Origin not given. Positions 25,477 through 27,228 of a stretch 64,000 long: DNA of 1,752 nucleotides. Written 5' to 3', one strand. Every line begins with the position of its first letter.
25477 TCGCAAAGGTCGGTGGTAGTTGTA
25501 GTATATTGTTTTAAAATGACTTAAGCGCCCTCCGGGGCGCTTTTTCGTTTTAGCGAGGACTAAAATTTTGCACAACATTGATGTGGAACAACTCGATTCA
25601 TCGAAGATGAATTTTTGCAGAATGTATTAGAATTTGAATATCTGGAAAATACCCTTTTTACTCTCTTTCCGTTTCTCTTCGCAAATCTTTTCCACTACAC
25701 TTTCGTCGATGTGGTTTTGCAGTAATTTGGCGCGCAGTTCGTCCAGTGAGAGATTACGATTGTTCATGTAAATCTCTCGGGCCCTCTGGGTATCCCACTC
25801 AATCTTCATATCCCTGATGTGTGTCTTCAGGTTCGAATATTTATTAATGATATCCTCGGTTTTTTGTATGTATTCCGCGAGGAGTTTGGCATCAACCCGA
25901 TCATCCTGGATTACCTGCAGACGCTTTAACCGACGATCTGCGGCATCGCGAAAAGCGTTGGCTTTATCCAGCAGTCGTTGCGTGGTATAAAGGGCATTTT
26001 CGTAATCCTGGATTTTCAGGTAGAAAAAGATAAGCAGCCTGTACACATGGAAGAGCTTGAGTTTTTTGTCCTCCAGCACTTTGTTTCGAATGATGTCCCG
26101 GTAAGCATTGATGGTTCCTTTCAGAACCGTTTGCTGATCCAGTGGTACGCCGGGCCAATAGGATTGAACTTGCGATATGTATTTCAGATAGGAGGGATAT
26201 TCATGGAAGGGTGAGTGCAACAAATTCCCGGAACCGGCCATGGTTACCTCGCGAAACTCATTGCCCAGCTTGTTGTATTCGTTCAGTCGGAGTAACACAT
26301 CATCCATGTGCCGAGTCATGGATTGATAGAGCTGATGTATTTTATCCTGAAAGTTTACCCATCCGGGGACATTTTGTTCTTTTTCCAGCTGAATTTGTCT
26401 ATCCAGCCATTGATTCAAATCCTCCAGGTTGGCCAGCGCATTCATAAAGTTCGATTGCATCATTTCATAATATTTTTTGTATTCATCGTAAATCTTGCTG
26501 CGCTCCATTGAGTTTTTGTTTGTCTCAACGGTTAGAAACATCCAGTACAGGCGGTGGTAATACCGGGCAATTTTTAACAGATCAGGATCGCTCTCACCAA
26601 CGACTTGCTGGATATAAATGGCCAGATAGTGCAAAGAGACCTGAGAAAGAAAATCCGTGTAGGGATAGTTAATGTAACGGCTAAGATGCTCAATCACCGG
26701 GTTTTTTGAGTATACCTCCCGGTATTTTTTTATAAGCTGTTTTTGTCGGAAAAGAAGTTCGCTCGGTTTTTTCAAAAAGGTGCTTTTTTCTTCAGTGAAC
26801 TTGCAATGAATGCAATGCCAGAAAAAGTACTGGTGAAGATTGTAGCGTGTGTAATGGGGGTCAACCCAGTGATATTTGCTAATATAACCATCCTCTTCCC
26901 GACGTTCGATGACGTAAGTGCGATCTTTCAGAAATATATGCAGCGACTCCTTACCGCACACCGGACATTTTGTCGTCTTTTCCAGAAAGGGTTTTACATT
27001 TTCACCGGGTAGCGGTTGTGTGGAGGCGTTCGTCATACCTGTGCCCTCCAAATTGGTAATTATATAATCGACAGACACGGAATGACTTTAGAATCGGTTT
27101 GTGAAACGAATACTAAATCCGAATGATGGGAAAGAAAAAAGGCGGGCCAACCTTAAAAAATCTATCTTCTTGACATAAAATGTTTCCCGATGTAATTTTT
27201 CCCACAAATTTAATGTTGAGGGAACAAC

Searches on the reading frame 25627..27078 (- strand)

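Call 11: search_protein_families(library=ncbifam, proteins=[window:25627-27078:-], max_evalue=0.1)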
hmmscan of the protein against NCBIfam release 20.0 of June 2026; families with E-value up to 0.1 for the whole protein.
window:25627-27078:- (483 aa): 3 families
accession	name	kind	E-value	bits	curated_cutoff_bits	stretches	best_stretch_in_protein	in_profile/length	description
TIGR02804.1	ExbD_2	equivalog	0.025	14.9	123.45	1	423-471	49-97/121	TonB system transport protein ExbD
TIGR03363.1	VI_chp_8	equivalog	0.063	12.9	160.85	0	197-264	190-253/353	type VI secretion system protein TssA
NF011482.0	PRK14892.1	equivalog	0.076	12.9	109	0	29-59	15-45/101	putative transcription elongation factor Elf1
